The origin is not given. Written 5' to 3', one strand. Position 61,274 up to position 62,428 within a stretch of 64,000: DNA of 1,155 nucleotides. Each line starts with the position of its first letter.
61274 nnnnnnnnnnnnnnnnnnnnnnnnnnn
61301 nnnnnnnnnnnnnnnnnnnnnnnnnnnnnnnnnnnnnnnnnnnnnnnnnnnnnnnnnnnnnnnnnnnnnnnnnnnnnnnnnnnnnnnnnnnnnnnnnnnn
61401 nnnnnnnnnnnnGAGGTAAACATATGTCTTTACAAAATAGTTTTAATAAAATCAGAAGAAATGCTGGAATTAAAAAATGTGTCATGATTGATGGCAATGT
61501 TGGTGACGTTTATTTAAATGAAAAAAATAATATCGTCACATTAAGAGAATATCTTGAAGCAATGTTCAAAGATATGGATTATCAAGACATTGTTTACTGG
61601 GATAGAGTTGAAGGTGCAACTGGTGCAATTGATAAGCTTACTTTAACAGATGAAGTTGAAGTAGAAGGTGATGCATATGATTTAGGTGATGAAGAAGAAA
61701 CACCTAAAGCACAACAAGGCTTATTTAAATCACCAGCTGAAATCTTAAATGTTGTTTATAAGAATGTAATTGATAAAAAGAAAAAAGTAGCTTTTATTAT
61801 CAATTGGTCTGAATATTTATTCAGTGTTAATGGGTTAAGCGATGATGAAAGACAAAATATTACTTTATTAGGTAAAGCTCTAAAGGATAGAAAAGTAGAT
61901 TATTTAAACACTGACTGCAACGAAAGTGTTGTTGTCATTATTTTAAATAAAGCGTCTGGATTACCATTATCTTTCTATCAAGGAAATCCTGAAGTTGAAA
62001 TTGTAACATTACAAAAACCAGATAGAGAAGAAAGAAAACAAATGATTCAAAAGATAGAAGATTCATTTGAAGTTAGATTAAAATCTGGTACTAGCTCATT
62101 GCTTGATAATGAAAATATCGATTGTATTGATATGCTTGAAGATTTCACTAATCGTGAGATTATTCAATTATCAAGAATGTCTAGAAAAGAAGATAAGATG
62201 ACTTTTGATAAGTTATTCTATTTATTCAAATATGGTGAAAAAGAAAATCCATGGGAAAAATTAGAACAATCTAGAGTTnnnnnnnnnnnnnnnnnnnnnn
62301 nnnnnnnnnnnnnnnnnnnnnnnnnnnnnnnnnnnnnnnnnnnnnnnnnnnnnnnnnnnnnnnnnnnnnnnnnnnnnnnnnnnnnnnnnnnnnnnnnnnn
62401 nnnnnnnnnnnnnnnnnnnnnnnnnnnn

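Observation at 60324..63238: Possible Dodola-like pair: coiled-coil protein plus a ClpB-D2-like ATPase with a novel N-domain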

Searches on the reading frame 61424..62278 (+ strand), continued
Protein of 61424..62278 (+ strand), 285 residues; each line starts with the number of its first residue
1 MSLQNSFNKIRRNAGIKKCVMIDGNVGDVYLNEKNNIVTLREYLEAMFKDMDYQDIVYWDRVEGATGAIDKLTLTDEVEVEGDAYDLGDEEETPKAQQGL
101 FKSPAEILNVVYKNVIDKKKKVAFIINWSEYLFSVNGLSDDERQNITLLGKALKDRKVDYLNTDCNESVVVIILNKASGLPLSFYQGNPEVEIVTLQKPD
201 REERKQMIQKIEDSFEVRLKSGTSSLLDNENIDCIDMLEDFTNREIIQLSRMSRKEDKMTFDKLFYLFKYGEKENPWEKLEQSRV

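Call 96: get_annotated_region(hit=H9, flank=9000)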
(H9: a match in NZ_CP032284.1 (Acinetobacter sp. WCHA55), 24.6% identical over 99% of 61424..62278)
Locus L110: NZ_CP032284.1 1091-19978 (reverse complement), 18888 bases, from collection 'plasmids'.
description: Acinetobacter sp. WCHA55 plasmid pNDM1_010055, complete sequence
organism: Acinetobacter sp. WCHA55 (NCBI taxid 2004646)
taxonomy: Bacteria; Pseudomonadota; Gammaproteobacteria; Moraxellales; Moraxellaceae; Acinetobacter; Acinetobacter sp. WCHA55
host: -; source: Culture,Sewage; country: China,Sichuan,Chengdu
typing (MOB-suite, as given by PLSDB): non-mobilizable; replicon rep_cluster_1072
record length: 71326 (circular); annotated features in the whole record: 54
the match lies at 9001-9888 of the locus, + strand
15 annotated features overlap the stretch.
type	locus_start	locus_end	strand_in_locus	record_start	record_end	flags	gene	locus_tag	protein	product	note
CDS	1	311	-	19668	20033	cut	-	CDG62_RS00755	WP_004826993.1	hypothetical protein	-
CDS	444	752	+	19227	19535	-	-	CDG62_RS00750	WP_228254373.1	hypothetical protein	-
CDS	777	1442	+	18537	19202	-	-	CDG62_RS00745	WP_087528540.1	lecithin retinol acyltransferase family protein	-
CDS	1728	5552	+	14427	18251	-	-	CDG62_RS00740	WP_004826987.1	AAA domain-containing protein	-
CDS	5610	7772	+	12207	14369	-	-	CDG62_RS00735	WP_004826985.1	PIN domain-containing protein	-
CDS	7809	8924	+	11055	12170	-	-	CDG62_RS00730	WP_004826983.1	hypothetical protein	-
CDS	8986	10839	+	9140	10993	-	-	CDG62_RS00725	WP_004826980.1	AAA family ATPase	-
CDS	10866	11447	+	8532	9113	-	-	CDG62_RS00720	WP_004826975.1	4Fe-4S single cluster domain-containing protein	-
CDS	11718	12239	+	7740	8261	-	-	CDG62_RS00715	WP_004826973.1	AAA family ATPase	-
CDS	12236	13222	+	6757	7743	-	-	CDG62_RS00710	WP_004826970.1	radical SAM protein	-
CDS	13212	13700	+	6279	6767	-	-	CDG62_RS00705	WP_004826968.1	hypothetical protein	-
CDS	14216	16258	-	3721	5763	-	-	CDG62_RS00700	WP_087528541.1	tetratricopeptide repeat protein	-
CDS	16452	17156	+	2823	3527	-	-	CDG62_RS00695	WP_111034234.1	IS6-like element IS1008 family transposase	GO:0006313 - DNA transposition [Evidence IEA]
CDS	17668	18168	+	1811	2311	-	-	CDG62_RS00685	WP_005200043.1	YqhA family protein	-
CDS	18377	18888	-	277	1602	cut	-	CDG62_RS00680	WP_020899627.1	ISNCY family transposase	-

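Call 97: get_annotated_region(hit=H10, flank=9000)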
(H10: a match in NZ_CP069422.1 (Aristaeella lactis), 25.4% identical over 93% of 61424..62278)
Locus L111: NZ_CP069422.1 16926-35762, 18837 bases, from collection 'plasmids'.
description: Aristaeella lactis strain WTE2008 plasmid unnamed
organism: Aristaeella lactis (NCBI taxid 3046383)
taxonomy: Bacteria; Bacillota; Clostridia; Eubacteriales; Aristaeellaceae; Aristaeella; Aristaeella lactis
host: -; source: Bos taurus,Bovine rumen; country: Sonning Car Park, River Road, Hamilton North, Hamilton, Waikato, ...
typing (MOB-suite, as given by PLSDB): non-mobilizable
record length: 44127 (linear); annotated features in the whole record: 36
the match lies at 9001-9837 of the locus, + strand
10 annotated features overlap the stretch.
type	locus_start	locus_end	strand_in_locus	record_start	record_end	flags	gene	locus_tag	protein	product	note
CDS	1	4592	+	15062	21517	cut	-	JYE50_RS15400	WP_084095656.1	DUF4011 domain-containing protein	-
CDS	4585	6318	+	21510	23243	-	-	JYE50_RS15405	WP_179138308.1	serine/threonine-protein kinase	GO:0006468 - protein phosphorylation [Evidence IEA]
CDS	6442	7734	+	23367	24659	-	-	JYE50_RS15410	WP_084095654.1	hypothetical protein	-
CDS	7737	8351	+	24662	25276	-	-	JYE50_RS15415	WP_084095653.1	FHA domain-containing protein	-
CDS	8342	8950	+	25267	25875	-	-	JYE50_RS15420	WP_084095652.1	4Fe-4S single cluster domain-containing protein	-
CDS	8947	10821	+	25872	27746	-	-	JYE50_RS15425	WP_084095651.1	AAA family ATPase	-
CDS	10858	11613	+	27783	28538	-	-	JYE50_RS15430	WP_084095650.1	serine/threonine-protein phosphatase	-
CDS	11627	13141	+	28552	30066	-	-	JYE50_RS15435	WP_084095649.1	DUF6273 domain-containing protein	-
CDS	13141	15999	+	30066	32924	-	-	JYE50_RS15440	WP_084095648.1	protein kinase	GO:0006468 - protein phosphorylation [Evidence IEA]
CDS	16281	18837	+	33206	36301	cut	-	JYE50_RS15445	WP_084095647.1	hypothetical protein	-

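Call 98: get_annotated_region(hit=H11, flank=9000)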
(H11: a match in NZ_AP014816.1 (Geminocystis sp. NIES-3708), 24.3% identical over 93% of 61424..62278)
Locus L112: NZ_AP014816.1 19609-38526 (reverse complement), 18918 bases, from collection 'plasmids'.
description: Geminocystis sp. NIES-3708 plasmid pGM01, complete sequence
organism: Geminocystis sp. NIES-3708 (NCBI taxid 1615909)
taxonomy: Bacteria; Cyanobacteriota; Cyanophyceae; Chroococcales; Geminocystaceae; Geminocystis; Geminocystis sp. NIES-3708
host: -; source: -; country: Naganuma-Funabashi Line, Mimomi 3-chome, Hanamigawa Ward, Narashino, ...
typing (MOB-suite, as given by PLSDB): non-mobilizable
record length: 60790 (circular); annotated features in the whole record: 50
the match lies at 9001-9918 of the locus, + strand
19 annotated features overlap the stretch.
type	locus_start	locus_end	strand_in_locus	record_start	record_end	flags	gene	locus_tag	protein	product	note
CDS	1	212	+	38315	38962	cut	-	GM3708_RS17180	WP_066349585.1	4Fe-4S single cluster domain-containing protein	-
CDS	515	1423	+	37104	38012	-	-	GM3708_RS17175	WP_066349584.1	hypothetical protein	-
CDS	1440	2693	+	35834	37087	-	-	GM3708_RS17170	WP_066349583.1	hypothetical protein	-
CDS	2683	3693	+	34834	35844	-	-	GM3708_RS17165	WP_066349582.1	hypothetical protein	-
CDS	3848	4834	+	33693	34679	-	-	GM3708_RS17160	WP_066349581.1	hypothetical protein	-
CDS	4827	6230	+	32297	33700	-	-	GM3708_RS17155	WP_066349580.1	hypothetical protein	-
CDS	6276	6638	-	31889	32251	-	-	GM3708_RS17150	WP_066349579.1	hypothetical protein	-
CDS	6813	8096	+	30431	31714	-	-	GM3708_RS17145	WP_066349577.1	hypothetical protein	-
CDS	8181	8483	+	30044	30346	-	-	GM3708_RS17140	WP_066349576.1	type II toxin-antitoxin system HigB family toxin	-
CDS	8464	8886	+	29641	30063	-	-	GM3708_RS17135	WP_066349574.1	transcriptional regulator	-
CDS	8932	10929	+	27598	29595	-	-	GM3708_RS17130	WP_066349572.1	AAA family ATPase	-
CDS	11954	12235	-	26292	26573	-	-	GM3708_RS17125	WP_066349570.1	hypothetical protein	-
CDS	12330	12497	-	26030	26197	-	-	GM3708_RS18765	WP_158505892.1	hypothetical protein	-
CDS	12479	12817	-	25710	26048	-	-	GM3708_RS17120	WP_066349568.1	hypothetical protein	-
CDS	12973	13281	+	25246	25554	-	-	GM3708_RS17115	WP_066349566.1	hypothetical protein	-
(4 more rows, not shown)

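Call 99: get_annotated_region(hit=H12, flank=9000)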
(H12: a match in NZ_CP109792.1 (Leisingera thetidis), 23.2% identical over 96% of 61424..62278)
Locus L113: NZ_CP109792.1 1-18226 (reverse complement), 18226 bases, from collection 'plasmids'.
description: Leisingera thetidis strain BMJM1 plasmid pBMJM1_5, complete sequence
organism: Leisingera thetidis (NCBI taxid 2930199)
taxonomy: Bacteria; Pseudomonadota; Alphaproteobacteria; Rhodobacterales; Roseobacteraceae; Leisingera; Leisingera thetidis
host: -; source: -; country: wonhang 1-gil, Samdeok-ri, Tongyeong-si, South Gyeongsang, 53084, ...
typing (MOB-suite, as given by PLSDB): conjugative; replicon rep_cluster_231; relaxase MOBP; mating-pair formation MPF_T
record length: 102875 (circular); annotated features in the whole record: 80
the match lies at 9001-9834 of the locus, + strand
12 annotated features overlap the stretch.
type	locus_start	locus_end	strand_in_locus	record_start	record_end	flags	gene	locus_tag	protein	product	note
CDS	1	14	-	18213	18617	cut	-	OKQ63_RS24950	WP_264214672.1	single-stranded DNA-binding protein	-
CDS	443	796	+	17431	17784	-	-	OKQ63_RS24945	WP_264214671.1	hypothetical protein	-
CDS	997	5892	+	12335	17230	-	-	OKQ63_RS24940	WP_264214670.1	AAA domain-containing protein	-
CDS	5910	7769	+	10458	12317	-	-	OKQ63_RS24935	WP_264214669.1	PIN domain-containing protein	-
CDS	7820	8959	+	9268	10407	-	-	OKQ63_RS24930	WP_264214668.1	hypothetical protein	-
CDS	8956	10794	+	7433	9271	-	-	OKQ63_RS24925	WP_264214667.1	AAA family ATPase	-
CDS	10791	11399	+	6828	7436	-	-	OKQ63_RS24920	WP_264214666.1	4Fe-4S single cluster domain-containing protein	-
CDS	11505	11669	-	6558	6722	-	-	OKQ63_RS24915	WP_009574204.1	hypothetical protein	-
CDS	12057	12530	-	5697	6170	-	-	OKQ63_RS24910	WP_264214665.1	hypothetical protein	-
CDS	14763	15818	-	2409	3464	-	repC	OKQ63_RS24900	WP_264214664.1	plasmid replication protein RepC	-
CDS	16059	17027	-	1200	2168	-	repB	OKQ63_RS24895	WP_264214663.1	plasmid partitioning protein RepB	-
CDS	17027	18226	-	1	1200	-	repA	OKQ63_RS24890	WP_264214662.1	plasmid partitioning protein RepA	-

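Call 101: search_protein_families(library=pfam, proteins=[L107:5741-7840:+, L108:5408-7873:+, L110:5610-7772:+, L113:5910-7769:+, L107:7837-8952:+, L113:7820-8959:+, L090:6679-8997:+, L107:1674-5744:+], max_evalue=0.01)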
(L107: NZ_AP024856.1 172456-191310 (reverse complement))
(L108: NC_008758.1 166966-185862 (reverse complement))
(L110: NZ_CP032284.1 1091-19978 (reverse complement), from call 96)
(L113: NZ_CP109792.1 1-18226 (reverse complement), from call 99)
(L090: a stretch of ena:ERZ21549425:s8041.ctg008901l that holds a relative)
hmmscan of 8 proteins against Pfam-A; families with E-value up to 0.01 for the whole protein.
L107:5741-7840:+ (699 aa): 3 families
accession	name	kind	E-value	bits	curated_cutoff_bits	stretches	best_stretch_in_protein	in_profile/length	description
PF13638.12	PIN_4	-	9.2e-22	78.2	21.9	1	565-687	1-130/132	PIN domain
PF01850.27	PIN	-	0.00082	20.4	23.6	1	565-678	1-118/120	PIN domain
PF18477.7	PIN_9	-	0.0012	19.5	26.3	0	565-685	1-110/116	PIN like domain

L108:5408-7873:+ (821 aa): 1 family
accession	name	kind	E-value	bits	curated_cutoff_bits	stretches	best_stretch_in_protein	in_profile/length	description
PF13638.12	PIN_4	-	7.3e-24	85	21.9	1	676-797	1-130/132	PIN domain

L110:5610-7772:+ (720 aa): 1 family
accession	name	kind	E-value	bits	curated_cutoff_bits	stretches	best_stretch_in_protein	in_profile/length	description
PF13638.12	PIN_4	-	1.5e-19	71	21.9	1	581-707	2-130/132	PIN domain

L113:5910-7769:+ (619 aa): 1 family
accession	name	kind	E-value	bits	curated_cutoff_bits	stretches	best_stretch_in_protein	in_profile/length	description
PF13638.12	PIN_4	-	3.1e-06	27.9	21.9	1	484-602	3-130/132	PIN domain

L107:7837-8952:+ (371 aa): 0 families

L113:7820-8959:+ (379 aa): 0 families

L090:6679-8997:+ (772 aa): 0 families

L107:1674-5744:+ (1356 aa): 14 families
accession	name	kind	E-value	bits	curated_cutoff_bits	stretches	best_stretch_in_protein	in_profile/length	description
PF13086.12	AAA_11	-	3e-33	116.1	27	2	456-625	2-185/257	AAA domain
PF13087.12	AAA_12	-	2e-31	109.5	27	1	1056-1297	3-194/195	AAA domain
PF13604.12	AAA_30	-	2e-13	51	27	1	456-513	2-60/191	AAA domain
PF13245.12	AAA_19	-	8e-11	42.7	25.1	2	460-513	1-55/134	AAA domain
PF01443.25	Viral_helicase1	-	9.7e-06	26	21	0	974-1030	54-115/228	Viral superfamily 1 RNA helicase core domain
PF13191.12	AAA_16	-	4.3e-05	24.5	32.6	1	468-528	21-82/167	AAA ATPase domain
PF25199.1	nSTAND_NTPase5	-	6.4e-05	23.2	34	1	467-511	37-82/145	Novel STAND NTPase 5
PF20720.3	nSTAND3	-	0.00025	21.2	27.2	1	466-516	12-61/155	Novel STAND NTPase 3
PF09848.15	SLFN-g3_helicase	-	0.0007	19.4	24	1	473-536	3-55/354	Schlafen group 3, DNA/RNA helicase domain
PF00580.27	UvrD-helicase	-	0.00076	19.7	23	0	456-707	1-136/271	UvrD/REP helicase N-terminal domain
PF13481.12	AAA_25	-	0.00087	19.4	27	1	444-504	6-65/195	AAA domain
PF04851.21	ResIII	-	0.0026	18.1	22.5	0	456-504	4-58/164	Type III restriction enzyme, res subunit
PF13401.12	AAA_22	-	0.0058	17.4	27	0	473-505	7-39/130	AAA domain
PF00270.35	DEAD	-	0.0079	16.4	26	0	458-502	2-48/167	DEAD/DEAH box helicase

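Call 102: search_protein_families(library=padloc, proteins=[L107:1674-5744:+, L107:5741-7840:+, L107:7837-8952:+, L107:8959-10803:+, L107:10800-11381:+, L113:5910-7769:+, L113:7820-8959:+], max_evalue=0.01)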
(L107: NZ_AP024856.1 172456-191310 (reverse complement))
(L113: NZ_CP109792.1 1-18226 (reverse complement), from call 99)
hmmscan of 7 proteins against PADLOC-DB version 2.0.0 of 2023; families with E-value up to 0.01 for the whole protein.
L107:1674-5744:+ (1356 aa): 6 families
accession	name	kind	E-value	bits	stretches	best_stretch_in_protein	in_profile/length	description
PDLC03920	MkoA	-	7.9e-93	310.5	1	320-1308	502-1082/1112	-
PDLC03921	MkoA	-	2.3e-80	268.8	2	860-1303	1189-1573/1607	-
PDLC03924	MkoC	-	5.4e-32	108.9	2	1159-1303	816-950/1136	-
PDLC05009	PDC-S37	-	1.1e-13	48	2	977-1025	937-987/1550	-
PDLC04140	mad8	-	2.2e-08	32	1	462-640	18-129/314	mads_8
PDLC05065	PDC-S68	-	1.3e-05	21.2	1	973-1016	699-745/1221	-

L107:5741-7840:+ (699 aa): 0 families

L107:7837-8952:+ (371 aa): 0 families

L107:8959-10803:+ (614 aa): 6 families
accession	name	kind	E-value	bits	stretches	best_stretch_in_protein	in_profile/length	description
PDLC04606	PDC-M37B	-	3.1e-28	97.1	1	292-470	128-298/390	-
PDLC04605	PDC-M37B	-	5.7e-28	96.3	1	294-468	260-426/518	-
PDLC03838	DolB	-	3.2e-18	64.1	1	286-466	117-278/375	-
PDLC04140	mad8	-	0.002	15.7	1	346-436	29-70/314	mads_8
PDLC01252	Cas3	-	0.004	14.6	0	350-366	5-21/324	CAS-I; effector_G3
PDLC02196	IetA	-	0.005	14.3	0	344-366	122-144/374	-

L107:10800-11381:+ (193 aa): 3 families
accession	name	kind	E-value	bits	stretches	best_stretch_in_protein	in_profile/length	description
PDLC02904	pVip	-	4e-08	31.1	1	31-174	11-152/262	Viperins associated with kinases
PDLC02903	pVip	-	7.2e-08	30.2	1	29-138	10-109/257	Viperins not associated with kinases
PDLC03449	REase_II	-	0.0066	13.5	1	90-171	25-97/399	Type II restriction enzyme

L113:5910-7769:+ (619 aa): 0 families

L113:7820-8959:+ (379 aa): 0 families
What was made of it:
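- On Dodola: The same is true for the plasmid C proteins (calls 101, 102).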

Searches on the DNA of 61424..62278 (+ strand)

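Call 108: search_dna_similar(query=L109:7826-11419:+, collection=ecoli_genomes, mode=distant, max_evalue=1e-10, max_rows=10)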
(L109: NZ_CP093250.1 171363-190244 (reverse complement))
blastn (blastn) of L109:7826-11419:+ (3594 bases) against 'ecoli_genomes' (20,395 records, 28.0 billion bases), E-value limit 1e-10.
No match.
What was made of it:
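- Tried and rejected: E. coli complete genomes: no DNA match to the Moellerella cassette (call 108).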
